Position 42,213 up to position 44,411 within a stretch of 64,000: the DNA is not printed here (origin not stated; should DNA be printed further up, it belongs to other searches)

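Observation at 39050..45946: Accessory island: rmuC, two tandem diverged SF2 helicases with repeat-array tails, a hypothetical and a DnaQ-like exonuclease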

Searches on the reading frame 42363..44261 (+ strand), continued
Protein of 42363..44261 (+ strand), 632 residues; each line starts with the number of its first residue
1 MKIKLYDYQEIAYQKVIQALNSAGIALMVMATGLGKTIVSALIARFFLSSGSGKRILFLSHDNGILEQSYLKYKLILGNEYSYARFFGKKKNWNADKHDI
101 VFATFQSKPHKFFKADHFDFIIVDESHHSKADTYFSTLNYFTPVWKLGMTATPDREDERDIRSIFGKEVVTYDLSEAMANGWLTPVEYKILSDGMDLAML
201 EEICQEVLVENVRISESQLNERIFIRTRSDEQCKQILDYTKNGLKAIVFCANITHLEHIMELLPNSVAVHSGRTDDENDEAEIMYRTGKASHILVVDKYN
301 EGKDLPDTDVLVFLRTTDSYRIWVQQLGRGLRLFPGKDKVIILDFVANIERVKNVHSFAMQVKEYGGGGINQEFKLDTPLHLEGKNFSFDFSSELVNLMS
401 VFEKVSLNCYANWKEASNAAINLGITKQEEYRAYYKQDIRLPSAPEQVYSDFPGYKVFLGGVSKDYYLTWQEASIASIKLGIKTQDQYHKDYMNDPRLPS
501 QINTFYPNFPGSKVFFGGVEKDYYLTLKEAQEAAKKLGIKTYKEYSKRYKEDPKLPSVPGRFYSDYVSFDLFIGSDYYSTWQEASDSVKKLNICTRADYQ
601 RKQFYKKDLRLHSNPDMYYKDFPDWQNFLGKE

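Call 14: find_homologous_proteins(query=window:42363-44261:+)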
Query window:42363-44261:+ (632 aa): 4234 proteins with E <= 0.001 among 8000 candidates; the best 120 are listed.
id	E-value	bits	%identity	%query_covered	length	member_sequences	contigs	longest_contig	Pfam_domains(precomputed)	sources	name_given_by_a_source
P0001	0.0e+0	1455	100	100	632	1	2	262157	PF00270.36,PF18766.8,PF00271.38,PF04851.22,PF14882.12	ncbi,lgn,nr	ncbi:MAG: DEAD/DEAH box helicase family protein [Candidatus Nomurabacteria bacterium]|nr:DEAD/DEAH b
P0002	2.6e-256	870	89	68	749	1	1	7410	PF00270.36,PF18766.8,PF00271.38,PF04851.22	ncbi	-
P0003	4.1e-247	840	65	91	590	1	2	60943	PF00270.36,PF18766.8,PF00271.38,PF04851.22,PF14882.12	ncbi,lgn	-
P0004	8.4e-242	822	57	100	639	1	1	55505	PF00270.36,PF18766.8,PF00271.38,PF04851.22,PF14882.12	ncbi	-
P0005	7.0e-233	793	49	100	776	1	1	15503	PF00270.36,PF18766.8,PF00271.38,PF04851.22,PF14882.12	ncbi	-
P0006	7.6e-231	786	62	91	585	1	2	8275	PF00270.36,PF18766.8,PF00271.38,PF04851.22,PF14882.12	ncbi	-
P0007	3.7e-229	780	49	99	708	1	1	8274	PF00270.36,PF00176.30,PF18766.8,PF00271.38,PF04851.22,PF14882.12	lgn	-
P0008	1.2e-228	779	48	99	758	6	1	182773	PF00270.36,PF00176.30,PF18766.8,PF00271.38,PF04851.22,PF14882.12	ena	-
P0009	1.1e-226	772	52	100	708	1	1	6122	PF00270.36,PF18766.8,PF00271.38,PF04851.22,PF14882.12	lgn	-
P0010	6.0e-225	766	48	100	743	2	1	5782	PF00270.36,PF16203.12,PF13307.13,PF18766.8,PF00271.38,PF04851.22,PF14882.12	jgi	jgi:superfamily II DNA or RNA helicase/uncharacterized SAM-binding protein YcdF (DUF218 family)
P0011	1.3e-223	762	44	99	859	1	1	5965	PF00270.36,PF00271.38,PF04851.22,PF14882.12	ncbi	-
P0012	1.5e-222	758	50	99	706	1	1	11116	PF00270.36,PF18766.8,PF00271.38,PF04851.22,PF14882.12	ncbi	-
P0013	8.9e-220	749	43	99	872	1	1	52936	PF00270.36,PF00271.38,PF04851.22,PF14882.12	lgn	-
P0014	1.4e-216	739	70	73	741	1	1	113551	PF00270.36,PF18766.8,PF00271.38,PF04851.22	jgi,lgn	jgi:superfamily II DNA or RNA helicase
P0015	3.3e-213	728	41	100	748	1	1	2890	PF00270.36,PF00176.30,PF18766.8,PF00271.38,PF04851.22,PF14882.12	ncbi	-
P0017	5.6e-210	717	48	100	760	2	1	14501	PF00270.36,PF18766.8,PF00271.38,PF04851.22,PF14882.12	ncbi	-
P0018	9.8e-210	716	48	99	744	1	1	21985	PF00270.36,PF13307.13,PF18766.8,PF00271.38,PF04851.22,PF14882.12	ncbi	ncbi:MAG: integrase repeat-containing protein [Patescibacteria group bacterium]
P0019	1.1e-209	716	47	100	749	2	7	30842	PF00270.36,PF13307.13,PF18766.8,PF00271.38,PF04851.22,PF14882.12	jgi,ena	-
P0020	5.6e-208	710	46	100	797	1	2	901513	PF00270.36,PF18766.8,PF00271.38,PF04851.22,PF14882.12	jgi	jgi:superfamily II DNA or RNA helicase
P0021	2.4e-207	708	43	99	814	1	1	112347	PF00270.36,PF00271.38,PF04851.22,PF14882.12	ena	-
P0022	4.7e-205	701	47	99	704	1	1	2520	PF00270.36,PF00176.30,PF18766.8,PF00271.38,PF04851.22,PF14882.12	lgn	-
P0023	5.1e-203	694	39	100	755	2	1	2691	PF00270.36,PF12518.14,PF18766.8,PF00271.38,PF04851.22,PF14882.12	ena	-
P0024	1.2e-201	689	63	77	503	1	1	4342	PF18766.8,PF00271.38,PF04851.22,PF14882.12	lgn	-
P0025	1.5e-201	689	48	99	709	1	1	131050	PF00270.36,PF18766.8,PF00271.38,PF04851.22,PF14882.12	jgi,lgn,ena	-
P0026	4.2e-201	688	51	100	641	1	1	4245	PF00270.36,PF18766.8,PF00271.38,PF04851.22,PF14882.12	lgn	-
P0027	5.7e-200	684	48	100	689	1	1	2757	PF00270.36,PF16203.12,PF13307.13,PF18766.8,PF00271.38,PF04851.22,PF14882.12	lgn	-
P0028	9.7e-197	673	42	99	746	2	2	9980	PF00270.36,PF18766.8,PF00271.38,PF04851.22,PF14882.12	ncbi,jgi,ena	-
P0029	2.0e-195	669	49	100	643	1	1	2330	PF00270.36,PF00176.30,PF18766.8,PF00271.38,PF04851.22,PF14882.12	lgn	-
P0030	2.6e-195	668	46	100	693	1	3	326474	PF00270.36,PF16203.12,PF13307.13,PF18766.8,PF00271.38,PF04851.22,PF14882.12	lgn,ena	-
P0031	3.8e-195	668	49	99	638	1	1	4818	PF00270.36,PF00176.30,PF18766.8,PF00271.38,PF04851.22,PF14882.12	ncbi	-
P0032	3.5e-194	665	49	100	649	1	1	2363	PF00270.36,PF18766.8,PF00271.38,PF04851.22,PF14882.12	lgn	-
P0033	4.6e-194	664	47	100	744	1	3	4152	PF00270.36,PF18766.8,PF00271.38,PF04851.22,PF14882.12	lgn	-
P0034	7.9e-194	664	49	100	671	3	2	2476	PF00270.36,PF18766.8,PF00271.38,PF04851.22,PF14882.12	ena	-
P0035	1.2e-192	660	44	100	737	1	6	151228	PF00270.36,PF18766.8,PF00271.38,PF04851.22,PF14882.12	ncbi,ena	ncbi:MAG: integrase repeat-containing protein [Patescibacteria group bacterium]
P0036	3.5e-191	655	44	100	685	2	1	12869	PF00270.36,PF18766.8,PF00271.38,PF04851.22,PF14882.12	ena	-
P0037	6.6e-190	651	44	99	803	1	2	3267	PF00270.36,PF18766.8,PF00271.38,PF04851.22,PF14882.12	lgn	-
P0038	3.1e-189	648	45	100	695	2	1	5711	PF00270.36,PF18766.8,PF00271.38,PF04851.22,PF14882.12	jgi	-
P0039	4.3e-189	648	45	100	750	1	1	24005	PF00270.36,PF18766.8,PF00271.38,PF04851.22,PF14882.12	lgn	-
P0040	5.4e-188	644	42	100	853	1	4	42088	PF00270.36,PF18766.8,PF00271.38,PF04851.22,PF14882.12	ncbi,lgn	-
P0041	1.3e-187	643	52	91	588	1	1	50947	PF00270.36,PF00176.30,PF18766.8,PF00271.38,PF04851.22,PF14882.12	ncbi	-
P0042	2.3e-187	642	43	99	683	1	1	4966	PF00270.36,PF18766.8,PF00271.38,PF04851.22,PF14882.12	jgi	jgi:superfamily II DNA or RNA helicase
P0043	3.3e-187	642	48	100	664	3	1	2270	PF00270.36,PF18766.8,PF00271.38,PF04851.22,PF14882.12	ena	-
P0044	4.7e-187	641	48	98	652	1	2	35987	PF00270.36,PF18766.8,PF00271.38,PF04851.22,PF14882.12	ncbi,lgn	-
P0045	6.7e-187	641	47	100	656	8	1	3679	PF00270.36,PF00176.30,PF18766.8,PF00271.38,PF04851.22,PF14882.12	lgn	-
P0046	9.3e-187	640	51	91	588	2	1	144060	PF00270.36,PF00176.30,PF18766.8,PF00271.38,PF04851.22,PF14882.12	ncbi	-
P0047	1.4e-186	640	48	100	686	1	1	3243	PF00270.36,PF13307.13,PF18766.8,PF00271.38,PF04851.22,PF14882.12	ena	-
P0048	3.0e-186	638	43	99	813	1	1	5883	PF00270.36,PF00176.30,PF18766.8,PF00271.38,PF04851.22,PF14882.12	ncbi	ncbi:MAG: integrase repeat-containing protein [Patescibacteria group bacterium]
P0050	6.7e-186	637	53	90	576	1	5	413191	PF00270.36,PF00176.30,PF18766.8,PF00271.38,PF04851.22,PF14882.12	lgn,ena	-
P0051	1.5e-184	633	42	99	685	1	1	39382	PF00270.36,PF18766.8,PF00271.38,PF04851.22,PF14882.12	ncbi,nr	ncbi:MAG: DEAD/DEAH box helicase family protein, partial [Candidatus Azambacteria bacterium]|nr:DEAD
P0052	7.4e-184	631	49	91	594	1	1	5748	PF00270.36,PF18766.8,PF00271.38,PF04851.22,PF14882.12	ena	-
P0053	1.5e-183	630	50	91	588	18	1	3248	PF00270.36,PF00176.30,PF18766.8,PF00271.38,PF04851.22,PF14882.12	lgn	-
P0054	1.9e-183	629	51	91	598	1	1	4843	PF00270.36,PF18766.8,PF00271.38,PF04851.22,PF14882.12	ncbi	-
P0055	3.3e-183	628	60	73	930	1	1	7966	PF00270.36,PF18766.8,PF00271.38,PF04851.22,PF14882.12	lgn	-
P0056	2.8e-182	625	46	100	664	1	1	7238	PF00270.36,PF18766.8,PF00271.38,PF04851.22,PF14882.12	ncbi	-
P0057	9.1e-182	624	52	90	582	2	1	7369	PF00270.36,PF00176.30,PF18766.8,PF00271.38,PF04851.22,PF14882.12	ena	-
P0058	9.4e-182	624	62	73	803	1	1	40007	PF00270.36,PF18766.8,PF00271.38,PF04851.22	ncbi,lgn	ncbi:MAG: DEAD/DEAH box helicase [bacterium]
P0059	1.9e-180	619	45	100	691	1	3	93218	PF00270.36,PF00176.30,PF18766.8,PF00271.38,PF04851.22,PF14882.12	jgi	-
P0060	1.6e-179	616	43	100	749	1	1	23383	PF00270.36,PF18766.8,PF00271.38,PF04851.22,PF14882.12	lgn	-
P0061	2.5e-179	616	43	100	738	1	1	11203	PF00270.36,PF18766.8,PF00271.38,PF04851.22,PF14882.12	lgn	-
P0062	2.7e-179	616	46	100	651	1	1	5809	PF00270.36,PF00176.30,PF18766.8,PF00271.38,PF04851.22,PF14882.12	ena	-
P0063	1.2e-178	613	52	91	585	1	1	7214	PF00270.36,PF18766.8,PF00271.38,PF04851.22,PF14882.12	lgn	-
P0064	1.8e-178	613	45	99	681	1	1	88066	PF00270.36,PF18766.8,PF00271.38,PF04851.22,PF14882.12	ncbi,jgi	ncbi:MAG: DEAD/DEAH box helicase family protein [Candidatus Paceibacterota bacterium]|jgi:superfamil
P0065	2.6e-178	612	44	100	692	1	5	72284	PF00270.36,PF18766.8,PF00271.38,PF04851.22,PF14882.12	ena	-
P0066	2.6e-178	612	42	100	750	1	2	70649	PF00270.36,PF18766.8,PF00271.38,PF04851.22,PF14882.12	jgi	jgi:superfamily II DNA or RNA helicase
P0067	1.5e-177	610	43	96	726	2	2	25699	PF00270.36,PF00176.30,PF16203.12,PF13307.13,PF18766.8,PF00271.38,PF04851.22,PF14882.12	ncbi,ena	-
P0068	6.9e-176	604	48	95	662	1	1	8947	PF00270.36,PF12518.14,PF13307.13,PF18766.8,PF00271.38,PF04851.22,PF14882.12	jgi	jgi:superfamily II DNA or RNA helicase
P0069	1.2e-175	603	41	100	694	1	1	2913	PF00270.36,PF18766.8,PF00271.38,PF04851.22,PF14882.12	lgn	-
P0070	1.4e-175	603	47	99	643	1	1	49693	PF00270.36,PF00176.30,PF16203.12,PF18766.8,PF00271.38,PF04851.22,PF14882.12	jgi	jgi:superfamily II DNA or RNA helicase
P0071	5.9e-175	601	42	100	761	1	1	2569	PF00270.36,PF12518.14,PF18766.8,PF00271.38,PF04851.22,PF09954.15,PF14882.12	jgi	jgi:superfamily II DNA or RNA helicase/RNA polymerase subunit RPABC4/transcription elongation factor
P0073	3.5e-174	599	43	99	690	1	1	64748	PF00270.36,PF13307.13,PF18766.8,PF00271.38,PF04851.22,PF14882.12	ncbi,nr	ncbi:MAG: integrase repeat-containing protein [Patescibacteria group bacterium]|nr:integrase repeat-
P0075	1.5e-171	590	42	100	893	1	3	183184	PF00270.36,PF13307.13,PF18766.8,PF00271.38,PF04851.22,PF14882.12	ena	-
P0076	3.4e-170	585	38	100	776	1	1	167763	PF00270.36,PF18766.8,PF00271.38,PF04851.22,PF14882.12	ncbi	-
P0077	1.1e-168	580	41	99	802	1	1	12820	PF00270.36,PF20484.4,PF01381.29,PF13307.13,PF08827.17,PF18766.8,PF00271.38,PF04851.22,PF08223.17,PF14882.12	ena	-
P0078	3.0e-168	579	39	100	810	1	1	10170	PF00270.36,PF00271.38,PF04851.22,PF14882.12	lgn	-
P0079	4.3e-168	579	45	100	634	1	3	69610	PF00270.36,PF00176.30,PF18766.8,PF00271.38,PF04851.22,PF14882.12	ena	-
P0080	7.5e-168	578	45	100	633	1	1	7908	PF00270.36,PF00176.30,PF18766.8,PF00271.38,PF04851.22,PF14882.12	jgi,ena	-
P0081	1.4e-167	577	42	99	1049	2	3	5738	PF00270.36,PF04545.23,PF04542.21,PF18766.8,PF00271.38,PF04539.23,PF04851.22,PF14882.12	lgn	-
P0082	2.1e-166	573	51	82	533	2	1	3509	PF00270.36,PF00176.30,PF18766.8,PF00271.38,PF04851.22,PF14882.12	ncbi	-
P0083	5.3e-166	572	45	100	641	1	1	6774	PF00270.36,PF00176.30,PF18766.8,PF00271.38,PF04851.22,PF14882.12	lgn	-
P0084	6.5e-165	568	41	99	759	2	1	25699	PF00270.36,PF13307.13,PF18766.8,PF00271.38,PF04851.22,PF14882.12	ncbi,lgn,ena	-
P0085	7.4e-165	568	41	99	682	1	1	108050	PF00270.36,PF00271.38,PF04851.22,PF14882.12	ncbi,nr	ncbi:MAG: DEAD/DEAH box helicase family protein [Patescibacteria group bacterium]|nr:DEAD/DEAH box h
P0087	1.6e-163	563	43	99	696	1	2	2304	PF00270.36,PF18766.8,PF00271.38,PF04851.22,PF14882.12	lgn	-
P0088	2.0e-162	560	49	87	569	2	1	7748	PF00270.36,PF16203.12,PF18766.8,PF00271.38,PF04851.22,PF14882.12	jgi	jgi:superfamily II DNA or RNA helicase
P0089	2.1e-160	553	43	99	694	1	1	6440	PF00270.36,PF18766.8,PF00271.38,PF04851.22,PF14882.12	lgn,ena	-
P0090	1.4e-159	550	45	100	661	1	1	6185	PF00270.36,PF13307.13,PF18766.8,PF00271.38,PF04851.22,PF14882.12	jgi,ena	-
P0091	4.7e-159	549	45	100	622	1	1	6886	PF00270.36,PF18766.8,PF00271.38,PF04851.22,PF14882.12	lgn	-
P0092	8.1e-159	548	41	100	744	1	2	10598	PF00270.36,PF18766.8,PF00271.38,PF04851.22,PF14882.12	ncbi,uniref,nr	ncbi:MAG: DEAD/DEAH box helicase family protein [Candidatus Sungbacteria bacterium]|uniref:DEAD/DEAH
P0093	2.3e-157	543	41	100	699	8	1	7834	PF00270.36,PF18766.8,PF00271.38,PF04851.22,PF14882.12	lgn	-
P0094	2.6e-157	543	43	100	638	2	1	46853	PF00271.38,PF04851.22,PF14882.12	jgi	-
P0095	2.8e-156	539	40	99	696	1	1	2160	PF00270.36,PF18766.8,PF00271.38,PF04851.22,PF14882.12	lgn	-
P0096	6.2e-156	538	41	96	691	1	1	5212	PF16203.12,PF18766.8,PF00271.38,PF04851.22,PF14882.12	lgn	-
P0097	1.9e-155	537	39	100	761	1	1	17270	PF00270.36,PF18766.8,PF00271.38,PF04851.22,PF08223.17,PF14882.12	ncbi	-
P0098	5.3e-155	535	41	100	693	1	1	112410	PF00270.36,PF18766.8,PF00271.38,PF04851.22,PF14882.12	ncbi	-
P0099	1.2e-154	534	41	100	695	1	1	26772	PF00270.36,PF18766.8,PF00271.38,PF04851.22,PF14882.12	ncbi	-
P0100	1.3e-154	534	41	99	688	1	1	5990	PF00270.36,PF18766.8,PF00271.38,PF04851.22,PF14882.12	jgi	jgi:superfamily II DNA or RNA helicase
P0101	2.4e-154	533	40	100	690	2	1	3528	PF16203.12,PF18766.8,PF00271.38,PF04851.22,PF14882.12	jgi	-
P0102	1.9e-153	530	43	100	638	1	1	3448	PF00270.36,PF00176.30,PF18766.8,PF00271.38,PF04851.22,PF14882.12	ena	-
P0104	5.5e-150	519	41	99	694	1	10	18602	PF00270.36,PF16203.12,PF18766.8,PF00271.38,PF04851.22,PF14882.12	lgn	-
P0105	5.5e-150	519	41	100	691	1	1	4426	PF00270.36,PF18766.8,PF00271.38,PF04851.22,PF14882.12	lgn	-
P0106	2.3e-149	517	43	99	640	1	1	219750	PF00270.36,PF00176.30,PF13307.13,PF18766.8,PF00271.38,PF04851.22,PF14882.12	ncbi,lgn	ncbi:MAG: DEAD/DEAH box helicase family protein [bacterium]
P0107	6.9e-149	515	43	100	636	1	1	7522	PF00270.36,PF18766.8,PF00271.38,PF04851.22,PF14882.12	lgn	-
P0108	1.1e-148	514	41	100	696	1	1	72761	PF00270.36,PF18766.8,PF00271.38,PF04851.22,PF14882.12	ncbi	-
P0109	1.3e-148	514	42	100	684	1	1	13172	PF00270.36,PF18766.8,PF00271.38,PF04851.22,PF14882.12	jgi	jgi:superfamily II DNA or RNA helicase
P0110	1.3e-148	514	41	99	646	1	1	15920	PF00270.36,PF18766.8,PF00271.38,PF04851.22,PF14882.12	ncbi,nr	ncbi:MAG: hypothetical protein QOG91_235 [Candidatus Parcubacteria bacterium]|nr:hypothetical protei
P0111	2.0e-148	514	37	100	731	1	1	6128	PF00270.36,PF18766.8,PF00271.38,PF04851.22,PF14882.12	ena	-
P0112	2.5e-147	510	39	99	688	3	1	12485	PF18766.8,PF00271.38,PF04851.22,PF14882.12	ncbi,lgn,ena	-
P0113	5.4e-147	509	41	100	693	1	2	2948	PF00270.36,PF18766.8,PF00271.38,PF04851.22,PF14882.12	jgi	jgi:superfamily II DNA or RNA helicase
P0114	1.2e-146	508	42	100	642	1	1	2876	PF00270.36,PF00176.30,PF18766.8,PF00271.38,PF04851.22,PF14882.12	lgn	-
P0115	1.6e-146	507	42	98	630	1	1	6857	PF00270.36,PF18766.8,PF00271.38,PF04851.22,PF14882.12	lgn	-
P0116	4.0e-146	506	43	96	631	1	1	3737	PF00270.36,PF16203.12,PF18766.8,PF00271.38,PF04851.22,PF14882.12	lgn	-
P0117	4.3e-146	506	41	96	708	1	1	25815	PF00270.36,PF18766.8,PF00271.38,PF04851.22,PF14882.12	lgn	-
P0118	5.4e-146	505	39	97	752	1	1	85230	PF00270.36,PF18766.8,PF00271.38,PF04851.22,PF14882.12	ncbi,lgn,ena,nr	ncbi:MAG: Phage integrase family protein [Parcubacteria group bacterium Gr01-1014_17]|nr:MAG: Phage 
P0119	6.4e-145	502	39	96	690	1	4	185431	PF16203.12,PF18766.8,PF00271.38,PF04851.22,PF14882.12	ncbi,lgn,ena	-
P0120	1.1e-144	501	40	100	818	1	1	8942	PF00270.36,PF18766.8,PF00271.38,PF04851.22,PF14882.12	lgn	-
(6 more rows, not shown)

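Call 21: find_encoding_contigs(protein=P0003, flank=10000, max_places=2)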
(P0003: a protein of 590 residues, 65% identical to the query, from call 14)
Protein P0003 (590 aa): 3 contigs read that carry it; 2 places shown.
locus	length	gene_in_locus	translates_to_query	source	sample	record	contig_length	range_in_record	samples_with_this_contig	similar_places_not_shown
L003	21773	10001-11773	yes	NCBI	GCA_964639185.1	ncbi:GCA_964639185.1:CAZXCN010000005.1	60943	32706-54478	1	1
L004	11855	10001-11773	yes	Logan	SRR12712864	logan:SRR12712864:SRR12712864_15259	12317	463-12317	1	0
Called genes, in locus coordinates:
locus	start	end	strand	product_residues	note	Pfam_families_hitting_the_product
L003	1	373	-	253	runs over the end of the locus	PF02535:Zip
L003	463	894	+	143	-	PF01475:FUR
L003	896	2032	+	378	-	PF07907:YibE_F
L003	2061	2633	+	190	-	PF04542:Sigma70_r2, PF08281:Sigma70_r4_2, PF04545:Sigma70_r4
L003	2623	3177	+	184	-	-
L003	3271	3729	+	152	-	-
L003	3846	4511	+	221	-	-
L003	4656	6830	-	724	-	PF17191:RecG_wedge, PF01336:tRNA_anti-codon, PF04851:ResIII, PF00270:DEAD, PF00271:Helicase_C, PF19833:RecG_dom3_C (faint)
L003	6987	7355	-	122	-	PF00072:Response_reg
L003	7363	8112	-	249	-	PF00512:HisKA, PF02518:HATPase_c, PF13589:HATPase_c_3 (weak)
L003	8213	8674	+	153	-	-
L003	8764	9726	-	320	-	PF07681:DoxX (weak)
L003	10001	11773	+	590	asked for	PF00270:DEAD, PF04851:ResIII, PF18766:SWI2_SNF2, PF00271:Helicase_C (weak), PF14882:INT_rpt (weak)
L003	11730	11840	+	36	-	-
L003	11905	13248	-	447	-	PF04539:Sigma70_r3 (faint), PF12645:HTH_16 (faint), PF04542:Sigma70_r2, PF04545:Sigma70_r4 (weak)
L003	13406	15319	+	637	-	PF00270:DEAD (weak), PF04851:ResIII, PF00271:Helicase_C, PF14882:INT_rpt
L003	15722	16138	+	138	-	PF00856:SET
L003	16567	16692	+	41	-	-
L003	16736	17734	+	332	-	PF00005:ABC_tran, PF13304:AAA_21 (weak)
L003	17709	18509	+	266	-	-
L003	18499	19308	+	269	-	PF06182:ABC2_membrane_6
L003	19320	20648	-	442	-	PF00239:Resolvase, PF07508:Recombinase, PF13408:Zn_ribbon_recom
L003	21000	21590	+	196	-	-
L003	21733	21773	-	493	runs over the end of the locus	-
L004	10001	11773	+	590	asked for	PF00270:DEAD, PF04851:ResIII, PF18766:SWI2_SNF2, PF00271:Helicase_C (weak), PF14882:INT_rpt (weak)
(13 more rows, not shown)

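Call 22: find_encoding_contigs(protein=P0004, flank=10000, max_places=2)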
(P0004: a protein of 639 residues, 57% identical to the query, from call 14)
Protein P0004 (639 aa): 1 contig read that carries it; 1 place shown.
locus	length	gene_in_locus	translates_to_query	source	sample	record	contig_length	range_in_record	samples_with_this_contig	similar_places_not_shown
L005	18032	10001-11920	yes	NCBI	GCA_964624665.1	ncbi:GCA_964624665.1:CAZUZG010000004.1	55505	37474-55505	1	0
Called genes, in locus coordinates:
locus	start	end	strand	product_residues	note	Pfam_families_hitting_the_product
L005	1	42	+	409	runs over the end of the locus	-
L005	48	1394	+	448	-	PF04865:Baseplate_J (faint)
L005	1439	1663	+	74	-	PF01176:eIF-1a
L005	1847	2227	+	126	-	PF00416:Ribosomal_S13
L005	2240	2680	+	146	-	PF00411:Ribosomal_S11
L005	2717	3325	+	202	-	PF00163:Ribosomal_S4, PF01479:S4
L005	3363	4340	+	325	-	PF01193:RNA_pol_L, PF01000:RNA_pol_A_bac, PF03118:RNA_pol_A_CTD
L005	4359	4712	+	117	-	PF01196:Ribosomal_L17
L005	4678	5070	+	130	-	PF00572:Ribosomal_L13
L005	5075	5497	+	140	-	PF00380:Ribosomal_S9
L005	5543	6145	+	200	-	PF01025:GrpE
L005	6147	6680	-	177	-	PF20803:PaaX_M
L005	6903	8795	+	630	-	PF00012:HSP70, PF06723:MreB_Mbl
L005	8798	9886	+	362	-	PF00226:DnaJ, PF01556:DnaJ_C, PF00684:DnaJ_CXXCXGXG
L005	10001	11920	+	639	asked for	PF00270:DEAD, PF04851:ResIII, PF18766:SWI2_SNF2, PF00271:Helicase_C, PF14882:INT_rpt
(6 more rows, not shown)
